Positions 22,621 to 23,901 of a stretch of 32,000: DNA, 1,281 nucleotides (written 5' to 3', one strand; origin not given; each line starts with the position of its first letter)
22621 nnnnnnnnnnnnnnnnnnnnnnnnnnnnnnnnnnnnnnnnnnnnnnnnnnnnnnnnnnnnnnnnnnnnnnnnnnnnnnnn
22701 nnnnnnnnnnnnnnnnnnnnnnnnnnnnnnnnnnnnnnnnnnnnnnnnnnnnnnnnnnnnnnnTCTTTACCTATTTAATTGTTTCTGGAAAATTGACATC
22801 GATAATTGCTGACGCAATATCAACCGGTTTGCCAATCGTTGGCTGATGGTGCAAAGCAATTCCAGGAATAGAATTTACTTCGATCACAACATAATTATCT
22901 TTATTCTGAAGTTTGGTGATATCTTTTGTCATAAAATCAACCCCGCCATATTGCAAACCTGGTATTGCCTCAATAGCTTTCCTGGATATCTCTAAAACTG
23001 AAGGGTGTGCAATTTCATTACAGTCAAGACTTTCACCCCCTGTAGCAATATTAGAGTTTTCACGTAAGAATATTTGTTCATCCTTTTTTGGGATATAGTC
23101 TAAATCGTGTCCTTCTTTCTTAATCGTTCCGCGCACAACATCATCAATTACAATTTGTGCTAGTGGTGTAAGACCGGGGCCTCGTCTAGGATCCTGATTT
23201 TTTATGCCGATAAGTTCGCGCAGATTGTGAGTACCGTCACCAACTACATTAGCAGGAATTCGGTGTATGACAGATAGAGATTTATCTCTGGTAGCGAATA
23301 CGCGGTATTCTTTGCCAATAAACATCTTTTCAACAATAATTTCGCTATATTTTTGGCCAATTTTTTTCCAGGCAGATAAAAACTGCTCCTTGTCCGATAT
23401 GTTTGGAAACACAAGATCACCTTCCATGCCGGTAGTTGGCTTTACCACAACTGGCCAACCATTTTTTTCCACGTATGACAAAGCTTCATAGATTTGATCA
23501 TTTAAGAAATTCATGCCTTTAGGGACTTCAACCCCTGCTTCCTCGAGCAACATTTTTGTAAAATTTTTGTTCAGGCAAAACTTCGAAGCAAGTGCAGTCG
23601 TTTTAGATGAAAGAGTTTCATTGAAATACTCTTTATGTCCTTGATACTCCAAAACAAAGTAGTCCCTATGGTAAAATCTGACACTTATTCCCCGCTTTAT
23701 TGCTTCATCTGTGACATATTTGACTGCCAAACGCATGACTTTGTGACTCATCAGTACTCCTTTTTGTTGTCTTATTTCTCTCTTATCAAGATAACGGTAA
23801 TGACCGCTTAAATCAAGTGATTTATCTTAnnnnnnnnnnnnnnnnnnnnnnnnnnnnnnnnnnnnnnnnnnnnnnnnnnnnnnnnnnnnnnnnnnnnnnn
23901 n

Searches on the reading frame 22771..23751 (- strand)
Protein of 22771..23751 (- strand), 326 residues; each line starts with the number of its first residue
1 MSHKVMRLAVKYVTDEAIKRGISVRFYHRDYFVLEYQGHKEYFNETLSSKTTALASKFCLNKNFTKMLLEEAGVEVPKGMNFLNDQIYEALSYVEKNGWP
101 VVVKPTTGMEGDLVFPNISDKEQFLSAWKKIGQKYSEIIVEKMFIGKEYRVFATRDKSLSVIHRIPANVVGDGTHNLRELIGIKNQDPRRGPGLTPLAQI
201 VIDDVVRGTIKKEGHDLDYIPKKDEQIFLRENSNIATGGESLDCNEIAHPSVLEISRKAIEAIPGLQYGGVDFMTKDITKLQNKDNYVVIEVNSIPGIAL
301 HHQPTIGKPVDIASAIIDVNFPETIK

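Call 3: search_protein_families(library=pfam, proteins=[window:22771-23751:-], max_evalue=0.01)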
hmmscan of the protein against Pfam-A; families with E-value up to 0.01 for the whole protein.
window:22771-23751:- (326 aa): 6 families
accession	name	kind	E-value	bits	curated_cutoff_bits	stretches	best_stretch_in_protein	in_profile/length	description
PF02655.19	ATP-grasp_3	-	1.6e-07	32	23.2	0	231-294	98-155/160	ATP-grasp domain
PF07478.18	Dala_Dala_lig_C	-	6.8e-07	29.4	24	1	68-155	1-92/204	D-ala D-ala ligase C-terminus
PF02786.22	CPSase_L_D2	-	7.8e-06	26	19.8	1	63-177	3-107/211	Carbamoyl-phosphate synthase L chain, ATP binding domain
PF14397.11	ATPgrasp_ST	-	2.2e-05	24.2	31.4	0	60-115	20-77/278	Sugar-transfer associated ATP-grasp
PF08443.16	RimK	-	4.4e-05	23.6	21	0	254-317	133-185/188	RimK-like ATP-grasp domain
PF01071.24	GARS_A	-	5e-05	23.6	27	1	61-157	2-102/194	Phosphoribosylglycinamide synthetase, ATP-grasp (A) domain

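Call 4: search_protein_families(library=ncbifam, proteins=[window:22771-23751:-], max_evalue=0.01)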
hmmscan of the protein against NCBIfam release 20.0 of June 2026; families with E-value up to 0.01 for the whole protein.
window:22771-23751:- (326 aa): 24 families
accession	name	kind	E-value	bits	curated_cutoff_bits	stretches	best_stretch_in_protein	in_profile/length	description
TIGR02068.2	cya_phycin_syn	equivalog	2.6e-79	267.2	850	1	12-323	163-473/862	cyanophycin synthetase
NF010623.0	PRK14016.1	subfamily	2.3e-76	257.7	877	1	13-324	165-475/871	cyanophycin synthetase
NF002688.0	PRK02471.1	equivalog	2.4e-63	214.7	425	1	5-323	430-754/756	bifunctional glutamate--cysteine ligase GshA/glutathione synthetase GshB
TIGR03103.1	trio_acet_GNAT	equivalog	1.9e-47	162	569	1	11-324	245-544/547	N-acetylglutaminylglutamine synthetase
TIGR01435.1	glu_cys_lig_rel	equivalog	9.9e-43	146.4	656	1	6-308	413-707/719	bifunctional glutamate--cysteine ligase/glutathione synthetase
NF002378.0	PRK01372.1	subfamily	7.3e-16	57.7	243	1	50-165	89-200/305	D-alanine--D-alanine ligase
TIGR00768.1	rimK_fam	subfamily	6e-15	55.3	143.4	2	58-166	84-195/276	RimK family alpha-L-glutamate ligase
TIGR02144.1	LysX_arch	equivalog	2.4e-13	49.8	275.6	1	15-165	49-194/281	lysine biosynthesis protein LysX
TIGR01205.1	D_ala_D_alaTIGR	subfamily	2e-12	46.7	245.65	1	53-167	98-215/318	D-alanine--D-alanine ligase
NF040720.1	MptN_Meth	equivalog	3.6e-12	46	350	2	233-299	214-272/291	tetrahydromethanopterin:alpha-L-glutamate ligase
NF000091.3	D_ala_D_ser_VanG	exception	3.6e-08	32.6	495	1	53-148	127-222/344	D-alanine--D-serine ligase VanG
NF002527.0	PRK01966.1-3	equivalog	4.9e-08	32.5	310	1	53-155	110-212/332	D-alanine--D-alanine ligase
NF002528.0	PRK01966.1-4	subfamily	4.9e-07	28.9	262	1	54-151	134-236/366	D-alanine--D-alanine ligase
NF011169.0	PRK14571.1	equivalog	3e-06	26.8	404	1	52-151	86-177/300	D-alanyl-alanine synthetase A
NF002525.0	PRK01966.1-1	equivalog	7.1e-06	25.2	457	1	52-149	131-229/364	D-alanine--D-alanine ligase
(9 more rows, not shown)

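Call 71: list_cluster_members(proteins=[P0001, P0121, window:22771-23751:-, P0014, P0105])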
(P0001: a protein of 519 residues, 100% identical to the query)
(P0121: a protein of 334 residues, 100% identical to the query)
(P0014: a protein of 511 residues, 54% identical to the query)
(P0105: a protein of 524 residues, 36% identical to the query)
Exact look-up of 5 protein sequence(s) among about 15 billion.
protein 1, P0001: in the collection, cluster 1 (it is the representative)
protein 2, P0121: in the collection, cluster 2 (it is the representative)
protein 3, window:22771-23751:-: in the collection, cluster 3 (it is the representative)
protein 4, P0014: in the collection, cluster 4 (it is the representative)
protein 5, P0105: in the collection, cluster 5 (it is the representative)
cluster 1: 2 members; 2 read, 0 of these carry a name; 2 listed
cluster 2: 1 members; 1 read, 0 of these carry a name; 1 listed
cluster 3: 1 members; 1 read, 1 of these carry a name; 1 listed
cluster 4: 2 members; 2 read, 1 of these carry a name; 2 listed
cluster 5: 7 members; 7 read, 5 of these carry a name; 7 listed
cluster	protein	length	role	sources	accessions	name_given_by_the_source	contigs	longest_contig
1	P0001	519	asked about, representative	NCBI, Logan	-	-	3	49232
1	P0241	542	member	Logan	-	-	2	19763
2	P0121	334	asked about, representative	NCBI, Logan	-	-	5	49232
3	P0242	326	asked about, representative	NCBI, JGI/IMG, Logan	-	cyanophycin synthetase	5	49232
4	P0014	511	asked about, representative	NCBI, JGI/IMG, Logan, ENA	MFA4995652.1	MAG: ATP-grasp domain-containing protein [Patescibacteria group bacterium]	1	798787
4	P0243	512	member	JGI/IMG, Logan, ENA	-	-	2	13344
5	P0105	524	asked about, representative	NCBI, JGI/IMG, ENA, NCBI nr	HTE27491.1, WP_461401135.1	peptide ligase PGM1-related protein [Flavitalea sp.]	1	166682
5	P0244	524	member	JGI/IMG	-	hypothetical protein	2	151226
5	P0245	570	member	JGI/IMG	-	hypothetical protein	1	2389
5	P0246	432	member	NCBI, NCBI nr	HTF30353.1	MAG TPA: peptide ligase PGM1-related protein, partial [Flavitalea sp.] | peptide ligase PGM1-related protein [Flavitalea sp.]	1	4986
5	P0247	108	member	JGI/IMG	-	hypothetical protein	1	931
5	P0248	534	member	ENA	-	-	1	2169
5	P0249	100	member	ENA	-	-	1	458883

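Call 78: search_protein_families(library=padloc, proteins=[window:22771-23751:-], max_evalue=0.001)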
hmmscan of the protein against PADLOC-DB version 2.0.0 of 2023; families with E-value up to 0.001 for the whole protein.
window:22771-23751:- (326 aa): 0 families

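Call 93: search_solved_structures(query=window:22771-23751:-, max_evalue=1e-10, show_alignments=1)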
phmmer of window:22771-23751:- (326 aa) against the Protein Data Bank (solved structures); distinct sequences matched with E-value up to 1e-10: 9.
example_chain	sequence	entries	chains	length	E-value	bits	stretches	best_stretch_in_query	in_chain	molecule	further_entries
7lgn_A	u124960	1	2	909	1.6e-51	178.5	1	40-322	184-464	Cyanophycin synthase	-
7lg5_A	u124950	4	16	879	1.7e-49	171.9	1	31-323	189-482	Cyanophycin synthase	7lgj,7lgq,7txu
7txv_A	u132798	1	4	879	1.7e-49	171.9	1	31-323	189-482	Cyanophycin synthase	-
7lgm_A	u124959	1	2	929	4.5e-49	170.5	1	40-323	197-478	Cyanophycin synthase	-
7wac_A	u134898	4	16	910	8.2e-47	163.1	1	15-323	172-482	Cyanophycin synthase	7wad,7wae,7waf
3ln7_A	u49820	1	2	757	2.9e-44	154.7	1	6-323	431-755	Glutathione biosynthesis bifunctional protein gshAB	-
8fxh_A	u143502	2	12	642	3.9e-36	128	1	50-321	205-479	RimK domain-containing protein ATP-grasp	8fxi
3ln6_A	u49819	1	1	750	1.8e-34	122.5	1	3-323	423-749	Glutathione biosynthesis bifunctional protein gshAB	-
7ta5_A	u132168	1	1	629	2e-34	122.4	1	51-321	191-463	Glutathione synthase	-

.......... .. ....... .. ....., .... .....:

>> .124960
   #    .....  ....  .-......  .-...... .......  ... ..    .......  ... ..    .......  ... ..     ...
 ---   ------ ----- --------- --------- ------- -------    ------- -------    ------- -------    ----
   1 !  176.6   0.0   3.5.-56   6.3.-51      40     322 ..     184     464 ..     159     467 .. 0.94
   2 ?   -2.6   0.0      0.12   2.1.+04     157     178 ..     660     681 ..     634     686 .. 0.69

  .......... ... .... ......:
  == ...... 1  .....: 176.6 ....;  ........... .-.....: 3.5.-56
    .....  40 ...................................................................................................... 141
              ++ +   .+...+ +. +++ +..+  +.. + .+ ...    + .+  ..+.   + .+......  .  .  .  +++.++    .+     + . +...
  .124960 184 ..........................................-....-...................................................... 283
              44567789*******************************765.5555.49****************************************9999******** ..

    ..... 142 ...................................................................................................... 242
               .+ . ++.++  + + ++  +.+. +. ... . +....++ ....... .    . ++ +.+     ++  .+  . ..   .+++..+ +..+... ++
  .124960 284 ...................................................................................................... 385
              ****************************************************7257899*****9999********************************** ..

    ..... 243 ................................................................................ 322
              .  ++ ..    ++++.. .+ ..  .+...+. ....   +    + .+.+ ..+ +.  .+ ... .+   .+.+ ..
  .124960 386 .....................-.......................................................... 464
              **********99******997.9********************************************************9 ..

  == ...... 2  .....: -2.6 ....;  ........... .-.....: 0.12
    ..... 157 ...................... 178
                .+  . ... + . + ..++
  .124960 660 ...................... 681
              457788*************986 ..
